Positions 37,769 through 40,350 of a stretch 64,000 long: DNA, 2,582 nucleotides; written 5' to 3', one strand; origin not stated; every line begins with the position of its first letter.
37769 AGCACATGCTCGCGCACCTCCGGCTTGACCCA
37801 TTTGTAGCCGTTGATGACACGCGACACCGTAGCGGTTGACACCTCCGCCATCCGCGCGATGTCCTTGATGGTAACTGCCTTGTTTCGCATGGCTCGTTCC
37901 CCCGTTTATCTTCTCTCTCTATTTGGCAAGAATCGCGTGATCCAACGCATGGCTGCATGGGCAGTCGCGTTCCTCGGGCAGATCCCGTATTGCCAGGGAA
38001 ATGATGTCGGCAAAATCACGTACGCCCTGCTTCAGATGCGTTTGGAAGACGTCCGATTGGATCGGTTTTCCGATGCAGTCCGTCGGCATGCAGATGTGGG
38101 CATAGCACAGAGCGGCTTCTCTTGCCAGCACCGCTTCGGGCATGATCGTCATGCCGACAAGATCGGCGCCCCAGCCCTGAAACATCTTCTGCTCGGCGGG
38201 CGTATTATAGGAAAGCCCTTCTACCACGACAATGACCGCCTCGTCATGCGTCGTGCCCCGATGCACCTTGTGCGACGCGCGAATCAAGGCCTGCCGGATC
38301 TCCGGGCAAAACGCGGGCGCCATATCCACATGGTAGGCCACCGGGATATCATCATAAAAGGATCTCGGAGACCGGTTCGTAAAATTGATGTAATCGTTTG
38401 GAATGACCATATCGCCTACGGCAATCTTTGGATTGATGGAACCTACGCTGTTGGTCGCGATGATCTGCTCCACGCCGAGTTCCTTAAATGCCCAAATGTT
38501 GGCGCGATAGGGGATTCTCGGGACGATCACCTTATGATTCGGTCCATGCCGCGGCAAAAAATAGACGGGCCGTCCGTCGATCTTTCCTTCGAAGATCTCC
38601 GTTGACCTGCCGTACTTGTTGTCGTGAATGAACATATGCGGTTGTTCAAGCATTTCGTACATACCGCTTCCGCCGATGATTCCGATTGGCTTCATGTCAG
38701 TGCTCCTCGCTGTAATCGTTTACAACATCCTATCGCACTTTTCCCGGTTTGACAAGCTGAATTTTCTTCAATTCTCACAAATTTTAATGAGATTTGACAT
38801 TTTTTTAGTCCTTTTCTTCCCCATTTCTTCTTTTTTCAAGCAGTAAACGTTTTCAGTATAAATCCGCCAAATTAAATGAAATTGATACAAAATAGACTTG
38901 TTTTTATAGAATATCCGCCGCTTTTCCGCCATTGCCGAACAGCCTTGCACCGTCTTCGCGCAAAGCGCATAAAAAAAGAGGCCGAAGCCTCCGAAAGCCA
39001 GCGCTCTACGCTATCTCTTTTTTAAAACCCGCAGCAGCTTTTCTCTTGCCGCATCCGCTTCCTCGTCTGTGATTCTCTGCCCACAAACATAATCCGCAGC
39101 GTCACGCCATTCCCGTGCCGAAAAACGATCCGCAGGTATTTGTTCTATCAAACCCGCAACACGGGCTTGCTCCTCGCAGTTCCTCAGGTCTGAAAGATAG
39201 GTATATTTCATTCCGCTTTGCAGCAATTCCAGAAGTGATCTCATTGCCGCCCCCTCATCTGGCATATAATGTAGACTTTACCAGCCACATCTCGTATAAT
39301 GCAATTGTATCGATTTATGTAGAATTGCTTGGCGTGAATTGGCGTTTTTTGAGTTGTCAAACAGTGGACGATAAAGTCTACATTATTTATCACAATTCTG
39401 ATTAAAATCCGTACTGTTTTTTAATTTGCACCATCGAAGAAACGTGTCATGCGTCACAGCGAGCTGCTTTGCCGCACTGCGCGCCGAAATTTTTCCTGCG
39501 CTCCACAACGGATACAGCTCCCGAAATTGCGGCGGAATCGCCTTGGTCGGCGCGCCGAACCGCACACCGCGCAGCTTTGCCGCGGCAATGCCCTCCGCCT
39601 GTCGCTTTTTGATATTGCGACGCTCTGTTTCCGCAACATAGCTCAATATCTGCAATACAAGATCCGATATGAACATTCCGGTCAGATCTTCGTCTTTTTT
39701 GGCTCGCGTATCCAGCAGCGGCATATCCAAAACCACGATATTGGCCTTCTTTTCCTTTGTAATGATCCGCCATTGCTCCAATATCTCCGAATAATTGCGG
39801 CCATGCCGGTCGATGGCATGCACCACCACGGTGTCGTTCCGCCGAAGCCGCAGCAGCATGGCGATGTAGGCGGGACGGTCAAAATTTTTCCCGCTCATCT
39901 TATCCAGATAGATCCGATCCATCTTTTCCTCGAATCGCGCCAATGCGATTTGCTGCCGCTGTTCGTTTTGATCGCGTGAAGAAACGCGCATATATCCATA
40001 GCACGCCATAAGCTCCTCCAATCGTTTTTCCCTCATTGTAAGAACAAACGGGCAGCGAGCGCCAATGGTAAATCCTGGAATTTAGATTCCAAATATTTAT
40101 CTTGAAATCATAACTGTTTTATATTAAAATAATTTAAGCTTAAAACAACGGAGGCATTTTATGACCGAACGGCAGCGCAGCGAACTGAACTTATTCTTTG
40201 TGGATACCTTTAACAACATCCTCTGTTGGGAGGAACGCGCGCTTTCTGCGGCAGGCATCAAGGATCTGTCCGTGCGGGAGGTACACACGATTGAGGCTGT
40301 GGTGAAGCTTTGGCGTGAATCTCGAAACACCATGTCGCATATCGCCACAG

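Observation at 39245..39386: Candidate invertible promoter (inverton): perfect 15-bp inverted repeats bracket a 91-bp segment carrying a consensus TATAAT, immediately downstream of a serine recombinase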

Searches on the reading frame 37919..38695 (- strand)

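Call 5: search_protein_families(library=pfam, proteins=[window:37919-38695:-], max_evalue=0.01)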
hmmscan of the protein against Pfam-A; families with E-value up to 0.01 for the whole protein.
window:37919-38695:- (258 aa): 1 family
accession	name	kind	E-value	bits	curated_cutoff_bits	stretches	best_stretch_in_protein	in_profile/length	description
PF01048.26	PNP_UDP_1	-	8.5e-45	153.4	25.1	1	3-236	1-232/233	Phosphorylase superfamily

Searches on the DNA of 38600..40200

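Call 65: search_rna_families(source=window, start=38600, end=40200, threshold=evalue, max_evalue=1)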
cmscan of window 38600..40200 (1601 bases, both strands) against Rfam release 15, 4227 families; matches with E-value up to 1: 1.
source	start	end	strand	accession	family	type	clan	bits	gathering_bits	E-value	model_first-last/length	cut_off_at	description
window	39721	39806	-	RF00254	mir-16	Gene; miRNA;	CL00085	19.7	36.5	0.42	1-82/82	no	mir-16 microRNA precursor family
